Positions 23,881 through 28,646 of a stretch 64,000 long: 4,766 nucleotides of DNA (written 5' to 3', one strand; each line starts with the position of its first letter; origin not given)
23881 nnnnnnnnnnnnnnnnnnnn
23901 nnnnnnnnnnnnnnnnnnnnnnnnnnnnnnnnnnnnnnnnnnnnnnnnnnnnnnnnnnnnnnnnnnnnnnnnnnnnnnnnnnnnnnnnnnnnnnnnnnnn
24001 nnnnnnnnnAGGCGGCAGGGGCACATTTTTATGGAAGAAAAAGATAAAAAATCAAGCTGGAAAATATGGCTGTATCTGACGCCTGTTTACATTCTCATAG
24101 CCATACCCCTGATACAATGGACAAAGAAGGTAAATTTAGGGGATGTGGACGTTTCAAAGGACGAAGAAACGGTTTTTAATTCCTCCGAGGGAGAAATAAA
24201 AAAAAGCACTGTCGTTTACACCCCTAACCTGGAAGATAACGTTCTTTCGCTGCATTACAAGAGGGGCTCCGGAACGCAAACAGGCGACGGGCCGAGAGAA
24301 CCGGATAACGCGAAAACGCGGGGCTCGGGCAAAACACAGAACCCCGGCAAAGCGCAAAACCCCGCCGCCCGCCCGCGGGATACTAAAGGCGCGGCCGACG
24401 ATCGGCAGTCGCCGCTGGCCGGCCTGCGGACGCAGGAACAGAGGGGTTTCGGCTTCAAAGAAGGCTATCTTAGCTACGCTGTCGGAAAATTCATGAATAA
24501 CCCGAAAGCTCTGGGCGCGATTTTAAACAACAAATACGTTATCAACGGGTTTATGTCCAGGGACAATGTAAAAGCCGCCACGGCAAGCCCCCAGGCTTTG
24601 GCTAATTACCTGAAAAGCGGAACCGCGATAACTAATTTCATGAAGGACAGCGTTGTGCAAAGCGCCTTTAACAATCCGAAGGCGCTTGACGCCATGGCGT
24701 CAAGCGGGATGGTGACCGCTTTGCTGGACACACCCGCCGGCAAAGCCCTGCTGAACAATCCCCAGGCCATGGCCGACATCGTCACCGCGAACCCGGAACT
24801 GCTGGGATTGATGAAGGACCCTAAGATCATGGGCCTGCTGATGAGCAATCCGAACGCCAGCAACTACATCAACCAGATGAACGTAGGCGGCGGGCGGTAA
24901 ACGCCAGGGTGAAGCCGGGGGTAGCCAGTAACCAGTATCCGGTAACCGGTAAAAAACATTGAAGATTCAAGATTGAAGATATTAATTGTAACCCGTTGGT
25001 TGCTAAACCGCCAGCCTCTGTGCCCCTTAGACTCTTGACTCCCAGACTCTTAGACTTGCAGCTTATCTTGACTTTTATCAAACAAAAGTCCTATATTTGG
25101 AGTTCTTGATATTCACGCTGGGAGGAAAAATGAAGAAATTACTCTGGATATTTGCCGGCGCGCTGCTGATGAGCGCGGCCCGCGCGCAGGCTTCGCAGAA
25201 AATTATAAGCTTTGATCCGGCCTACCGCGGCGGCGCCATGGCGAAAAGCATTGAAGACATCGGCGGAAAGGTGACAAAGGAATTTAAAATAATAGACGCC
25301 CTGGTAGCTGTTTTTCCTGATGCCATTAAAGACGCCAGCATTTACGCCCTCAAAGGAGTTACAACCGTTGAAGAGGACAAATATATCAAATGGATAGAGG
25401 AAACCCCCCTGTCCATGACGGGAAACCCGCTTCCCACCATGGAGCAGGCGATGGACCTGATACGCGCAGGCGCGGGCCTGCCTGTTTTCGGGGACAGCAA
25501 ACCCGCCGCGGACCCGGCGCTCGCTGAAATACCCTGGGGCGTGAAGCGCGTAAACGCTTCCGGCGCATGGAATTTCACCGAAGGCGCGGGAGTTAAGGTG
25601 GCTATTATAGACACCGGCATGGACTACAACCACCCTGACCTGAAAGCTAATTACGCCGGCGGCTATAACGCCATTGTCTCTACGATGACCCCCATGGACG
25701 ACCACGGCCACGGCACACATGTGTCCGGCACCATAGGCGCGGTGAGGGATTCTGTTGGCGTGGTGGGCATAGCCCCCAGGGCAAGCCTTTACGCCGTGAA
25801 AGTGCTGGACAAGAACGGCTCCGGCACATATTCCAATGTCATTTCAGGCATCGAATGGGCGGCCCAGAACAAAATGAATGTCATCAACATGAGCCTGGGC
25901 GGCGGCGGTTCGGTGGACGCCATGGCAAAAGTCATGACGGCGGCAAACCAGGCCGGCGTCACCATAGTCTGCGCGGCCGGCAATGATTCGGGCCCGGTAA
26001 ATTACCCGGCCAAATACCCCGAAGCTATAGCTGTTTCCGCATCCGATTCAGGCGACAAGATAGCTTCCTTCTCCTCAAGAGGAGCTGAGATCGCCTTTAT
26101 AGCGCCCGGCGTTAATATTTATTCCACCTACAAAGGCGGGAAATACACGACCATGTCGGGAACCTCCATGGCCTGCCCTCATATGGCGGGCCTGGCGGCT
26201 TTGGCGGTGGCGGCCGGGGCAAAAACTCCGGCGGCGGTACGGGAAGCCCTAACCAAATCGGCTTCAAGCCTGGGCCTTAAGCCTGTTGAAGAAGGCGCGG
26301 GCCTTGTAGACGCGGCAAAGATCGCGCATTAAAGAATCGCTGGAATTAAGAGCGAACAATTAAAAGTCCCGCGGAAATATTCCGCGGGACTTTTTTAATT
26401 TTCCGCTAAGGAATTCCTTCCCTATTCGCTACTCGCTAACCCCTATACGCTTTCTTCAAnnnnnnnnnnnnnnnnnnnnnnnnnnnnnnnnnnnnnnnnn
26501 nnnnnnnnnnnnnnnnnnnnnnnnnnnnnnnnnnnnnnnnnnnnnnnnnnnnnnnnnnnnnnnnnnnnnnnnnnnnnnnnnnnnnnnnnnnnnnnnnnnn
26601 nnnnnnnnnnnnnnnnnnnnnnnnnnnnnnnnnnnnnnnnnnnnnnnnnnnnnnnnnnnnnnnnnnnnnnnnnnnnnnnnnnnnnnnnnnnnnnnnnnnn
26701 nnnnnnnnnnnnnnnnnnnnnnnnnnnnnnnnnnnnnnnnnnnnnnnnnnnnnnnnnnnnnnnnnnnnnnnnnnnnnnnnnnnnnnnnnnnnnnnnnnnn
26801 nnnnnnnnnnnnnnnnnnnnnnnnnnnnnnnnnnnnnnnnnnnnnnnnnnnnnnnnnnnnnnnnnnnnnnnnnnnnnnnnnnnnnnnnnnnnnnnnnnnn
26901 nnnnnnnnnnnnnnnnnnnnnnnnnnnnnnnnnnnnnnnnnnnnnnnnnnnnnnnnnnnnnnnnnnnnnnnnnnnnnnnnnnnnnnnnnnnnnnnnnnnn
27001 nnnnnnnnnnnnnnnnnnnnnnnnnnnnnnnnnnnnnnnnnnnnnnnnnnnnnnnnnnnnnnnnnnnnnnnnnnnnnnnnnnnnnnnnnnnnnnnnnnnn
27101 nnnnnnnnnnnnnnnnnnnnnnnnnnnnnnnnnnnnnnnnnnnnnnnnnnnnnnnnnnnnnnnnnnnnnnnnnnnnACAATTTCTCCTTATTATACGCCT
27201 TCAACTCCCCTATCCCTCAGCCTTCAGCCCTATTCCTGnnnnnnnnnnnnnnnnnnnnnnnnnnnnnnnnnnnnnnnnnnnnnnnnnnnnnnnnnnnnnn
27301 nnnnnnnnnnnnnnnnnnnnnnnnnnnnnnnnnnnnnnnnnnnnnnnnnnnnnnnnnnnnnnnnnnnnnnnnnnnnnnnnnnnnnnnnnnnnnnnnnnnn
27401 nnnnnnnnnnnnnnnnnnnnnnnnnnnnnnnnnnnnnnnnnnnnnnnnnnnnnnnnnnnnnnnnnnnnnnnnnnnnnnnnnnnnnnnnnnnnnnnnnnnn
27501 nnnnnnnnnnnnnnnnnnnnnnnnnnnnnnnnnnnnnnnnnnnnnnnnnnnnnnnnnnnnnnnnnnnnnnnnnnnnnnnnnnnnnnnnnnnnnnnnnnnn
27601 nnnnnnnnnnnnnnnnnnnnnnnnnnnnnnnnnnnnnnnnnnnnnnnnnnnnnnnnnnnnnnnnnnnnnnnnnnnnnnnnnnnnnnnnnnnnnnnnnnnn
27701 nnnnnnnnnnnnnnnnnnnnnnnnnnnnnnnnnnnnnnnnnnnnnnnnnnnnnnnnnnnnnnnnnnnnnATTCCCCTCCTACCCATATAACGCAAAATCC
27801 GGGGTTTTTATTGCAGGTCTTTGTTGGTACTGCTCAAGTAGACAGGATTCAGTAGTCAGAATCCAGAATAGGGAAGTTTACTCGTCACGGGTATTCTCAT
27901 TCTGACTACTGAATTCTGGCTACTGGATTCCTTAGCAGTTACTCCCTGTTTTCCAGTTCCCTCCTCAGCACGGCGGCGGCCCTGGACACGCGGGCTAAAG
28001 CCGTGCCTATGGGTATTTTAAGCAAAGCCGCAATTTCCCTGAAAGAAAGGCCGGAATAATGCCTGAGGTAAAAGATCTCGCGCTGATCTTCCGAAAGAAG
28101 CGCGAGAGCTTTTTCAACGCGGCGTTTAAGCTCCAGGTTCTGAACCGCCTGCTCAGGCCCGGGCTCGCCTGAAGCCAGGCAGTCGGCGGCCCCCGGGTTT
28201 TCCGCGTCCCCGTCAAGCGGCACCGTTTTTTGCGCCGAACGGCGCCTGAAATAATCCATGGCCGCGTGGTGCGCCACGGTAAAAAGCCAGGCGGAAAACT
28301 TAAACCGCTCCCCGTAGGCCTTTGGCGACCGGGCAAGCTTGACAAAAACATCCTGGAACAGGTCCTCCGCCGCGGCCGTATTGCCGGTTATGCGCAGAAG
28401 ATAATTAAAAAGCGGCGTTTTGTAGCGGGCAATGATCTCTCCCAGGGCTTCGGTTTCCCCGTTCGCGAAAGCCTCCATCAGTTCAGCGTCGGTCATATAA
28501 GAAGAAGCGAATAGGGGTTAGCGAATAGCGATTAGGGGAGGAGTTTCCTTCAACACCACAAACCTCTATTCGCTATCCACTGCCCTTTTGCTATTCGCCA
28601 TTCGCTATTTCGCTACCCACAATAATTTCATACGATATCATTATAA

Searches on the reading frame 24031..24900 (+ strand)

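Call 64: search_protein_families(library=pfam, proteins=[window:24031-24900:+], max_evalue=0.00001)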
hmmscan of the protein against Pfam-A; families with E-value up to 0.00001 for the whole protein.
window:24031-24900:+ (289 aa): 1 family
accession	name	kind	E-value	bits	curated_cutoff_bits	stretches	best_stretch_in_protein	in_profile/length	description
PF23195.1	UBQLN1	-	5.1e-06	26.5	27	0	228-274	2-48/70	Ubiquilin-1-like domain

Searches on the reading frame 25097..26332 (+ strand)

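Call 8: search_protein_families(library=pfam, proteins=[window:25097-26332:+])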
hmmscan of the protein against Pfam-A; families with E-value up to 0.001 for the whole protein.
window:25097-26332:+ (411 aa): 1 family
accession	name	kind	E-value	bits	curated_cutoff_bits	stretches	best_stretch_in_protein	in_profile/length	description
PF00082.27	Peptidase_S8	-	1e-57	196.1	21.8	1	163-393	1-277/288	Subtilase family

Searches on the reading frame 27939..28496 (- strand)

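Call 8: search_protein_families(library=pfam, proteins=[window:27939-28496:-])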
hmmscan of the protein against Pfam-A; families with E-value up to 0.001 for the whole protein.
window:27939-28496:- (185 aa): 4 families
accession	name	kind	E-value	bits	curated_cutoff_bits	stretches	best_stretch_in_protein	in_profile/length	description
PF04542.20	Sigma70_r2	-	1.7e-17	63.4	24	1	22-87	2-69/71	Sigma-70 region 2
PF08281.18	Sigma70_r4_2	-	2.4e-12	46.7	25.7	1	125-173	2-50/54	Sigma-70, region 4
PF04545.22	Sigma70_r4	-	6.6e-09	35.6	24.1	1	130-178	1-49/50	Sigma-70, region 4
PF07638.17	Sigma70_ECF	-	9.4e-06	26.1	21.1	1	10-181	11-183/185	ECF sigma factor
